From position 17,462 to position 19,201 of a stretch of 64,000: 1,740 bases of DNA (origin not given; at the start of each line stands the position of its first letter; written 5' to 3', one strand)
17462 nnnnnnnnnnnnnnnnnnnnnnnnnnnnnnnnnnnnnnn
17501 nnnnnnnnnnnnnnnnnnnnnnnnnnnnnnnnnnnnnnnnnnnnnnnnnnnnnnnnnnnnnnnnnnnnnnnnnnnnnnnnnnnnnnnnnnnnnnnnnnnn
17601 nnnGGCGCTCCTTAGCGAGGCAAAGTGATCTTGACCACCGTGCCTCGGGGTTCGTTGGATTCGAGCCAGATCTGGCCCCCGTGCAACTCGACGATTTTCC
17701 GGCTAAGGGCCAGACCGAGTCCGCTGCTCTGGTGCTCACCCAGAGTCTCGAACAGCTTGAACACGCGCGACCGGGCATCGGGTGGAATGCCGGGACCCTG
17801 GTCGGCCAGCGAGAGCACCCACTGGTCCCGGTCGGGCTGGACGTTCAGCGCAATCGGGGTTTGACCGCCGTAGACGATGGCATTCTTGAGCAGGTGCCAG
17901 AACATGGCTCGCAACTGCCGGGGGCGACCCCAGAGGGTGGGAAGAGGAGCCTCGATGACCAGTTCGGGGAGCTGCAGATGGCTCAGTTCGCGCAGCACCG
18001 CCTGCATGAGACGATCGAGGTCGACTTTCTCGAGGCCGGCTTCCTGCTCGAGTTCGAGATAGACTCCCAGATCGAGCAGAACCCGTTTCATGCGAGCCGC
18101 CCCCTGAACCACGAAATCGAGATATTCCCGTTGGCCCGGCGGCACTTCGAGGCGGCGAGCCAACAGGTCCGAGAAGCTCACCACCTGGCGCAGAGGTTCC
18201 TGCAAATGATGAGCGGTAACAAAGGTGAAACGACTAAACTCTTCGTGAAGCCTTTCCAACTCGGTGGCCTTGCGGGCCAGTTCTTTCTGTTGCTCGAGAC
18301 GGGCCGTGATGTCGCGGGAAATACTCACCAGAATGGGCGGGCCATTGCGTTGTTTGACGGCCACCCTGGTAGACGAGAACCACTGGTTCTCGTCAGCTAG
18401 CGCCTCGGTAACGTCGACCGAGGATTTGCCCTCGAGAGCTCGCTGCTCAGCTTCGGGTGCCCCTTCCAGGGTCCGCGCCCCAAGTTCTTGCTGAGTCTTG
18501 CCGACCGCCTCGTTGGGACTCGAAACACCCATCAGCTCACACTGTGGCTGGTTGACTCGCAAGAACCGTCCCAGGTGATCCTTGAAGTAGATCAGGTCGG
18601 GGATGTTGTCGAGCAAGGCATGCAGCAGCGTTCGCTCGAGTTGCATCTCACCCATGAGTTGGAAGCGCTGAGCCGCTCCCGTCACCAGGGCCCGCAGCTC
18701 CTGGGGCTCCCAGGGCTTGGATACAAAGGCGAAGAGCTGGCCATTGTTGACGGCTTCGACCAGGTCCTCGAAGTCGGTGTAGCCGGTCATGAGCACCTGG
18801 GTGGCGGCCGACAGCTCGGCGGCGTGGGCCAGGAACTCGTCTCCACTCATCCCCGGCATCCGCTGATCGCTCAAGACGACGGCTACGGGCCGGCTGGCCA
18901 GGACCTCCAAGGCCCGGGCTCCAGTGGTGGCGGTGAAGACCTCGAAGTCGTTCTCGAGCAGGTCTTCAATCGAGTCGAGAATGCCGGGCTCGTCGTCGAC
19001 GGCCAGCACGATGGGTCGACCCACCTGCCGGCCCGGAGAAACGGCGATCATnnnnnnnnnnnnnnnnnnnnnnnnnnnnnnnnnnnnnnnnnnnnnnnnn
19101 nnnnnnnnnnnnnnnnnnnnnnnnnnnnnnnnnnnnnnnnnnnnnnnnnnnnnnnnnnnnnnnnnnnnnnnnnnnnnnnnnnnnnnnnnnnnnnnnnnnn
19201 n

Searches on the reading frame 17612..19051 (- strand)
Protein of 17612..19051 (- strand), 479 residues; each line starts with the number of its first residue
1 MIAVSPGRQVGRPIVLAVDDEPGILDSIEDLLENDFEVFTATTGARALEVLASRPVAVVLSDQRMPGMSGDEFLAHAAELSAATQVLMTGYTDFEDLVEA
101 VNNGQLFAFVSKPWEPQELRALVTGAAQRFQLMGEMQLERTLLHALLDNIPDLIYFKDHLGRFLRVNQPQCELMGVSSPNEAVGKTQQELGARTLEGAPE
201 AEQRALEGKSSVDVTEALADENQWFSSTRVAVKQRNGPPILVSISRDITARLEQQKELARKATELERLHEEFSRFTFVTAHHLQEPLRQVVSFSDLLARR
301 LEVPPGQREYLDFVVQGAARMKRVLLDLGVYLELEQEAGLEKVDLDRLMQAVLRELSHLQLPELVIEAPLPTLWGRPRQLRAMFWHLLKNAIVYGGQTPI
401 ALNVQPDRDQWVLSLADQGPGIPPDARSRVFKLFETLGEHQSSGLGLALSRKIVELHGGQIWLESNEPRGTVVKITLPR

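Call 33: search_protein_families(library=pfam, proteins=[window:17612-19051:-])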
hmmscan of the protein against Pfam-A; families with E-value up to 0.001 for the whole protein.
window:17612-19051:- (479 aa): 7 families
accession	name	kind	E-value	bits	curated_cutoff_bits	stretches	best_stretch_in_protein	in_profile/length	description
PF02518.31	HATPase_c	-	2.3e-23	83.2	26.4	1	376-478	2-108/111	Histidine kinase-, DNA gyrase B-, and HSP90-like ATPase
PF00072.30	Response_reg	-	2.5e-17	63.5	30.2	1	15-123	1-110/111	Response regulator receiver domain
PF08448.16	PAS_4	-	2.8e-08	34.4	23.1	1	147-251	1-108/110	PAS fold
PF13426.13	PAS_9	-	4.4e-05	24.1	27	1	152-250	2-103/103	PAS domain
PF13581.12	HATPase_c_2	-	0.00014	22.3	27.4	1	388-476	40-126/127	Histidine kinase-like ATPase domain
PF00512.31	HisKA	-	0.00053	20.4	26.9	0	275-328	5-57/66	His Kinase A (phospho-acceptor) domain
PF13188.13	PAS_8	-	0.00058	20.1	21.8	0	142-197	2-57/65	PAS domain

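Call 37: find_encoding_contigs(protein=window:17612-19051:-, flank=10000, max_places=10)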
Protein window:17612-19051:- (479 aa): 3 contigs read that carry it; 1 place shown.
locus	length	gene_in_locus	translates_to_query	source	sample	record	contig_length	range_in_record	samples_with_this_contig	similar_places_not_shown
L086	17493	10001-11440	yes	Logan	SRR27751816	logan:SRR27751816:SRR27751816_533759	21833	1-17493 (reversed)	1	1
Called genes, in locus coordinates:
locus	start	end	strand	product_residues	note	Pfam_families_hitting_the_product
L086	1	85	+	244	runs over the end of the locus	PF13487:HD_5, PF01966:HD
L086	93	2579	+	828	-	PF00072:Response_reg, PF00512:HisKA, PF02518:HATPase_c, PF00072:Response_reg, PF00512:HisKA, PF02518:HATPase_c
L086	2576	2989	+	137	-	PF00072:Response_reg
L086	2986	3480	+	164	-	PF01584:CheW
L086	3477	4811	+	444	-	PF08242:Methyltransf_12 (faint), PF01739:CheR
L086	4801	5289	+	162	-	PF01584:CheW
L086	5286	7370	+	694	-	PF01627:Hpt, PF02518:HATPase_c, PF01584:CheW, PF00072:Response_reg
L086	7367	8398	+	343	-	PF00072:Response_reg, PF01339:CheB_methylest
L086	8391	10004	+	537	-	PF00072:Response_reg, PF00512:HisKA (faint), PF02518:HATPase_c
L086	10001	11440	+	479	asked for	PF00072:Response_reg, PF08448:PAS_4, PF02518:HATPase_c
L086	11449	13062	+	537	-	PF00672:HAMP, PF00015:MCPsignal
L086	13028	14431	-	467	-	PF25487:ETR1_N, PF08448:PAS_4 (weak), PF13426:PAS_9 (weak), PF00512:HisKA, PF02518:HATPase_c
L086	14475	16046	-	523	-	PF00072:Response_reg, PF13487:HD_5, PF01966:HD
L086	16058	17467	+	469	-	PF00512:HisKA, PF02518:HATPase_c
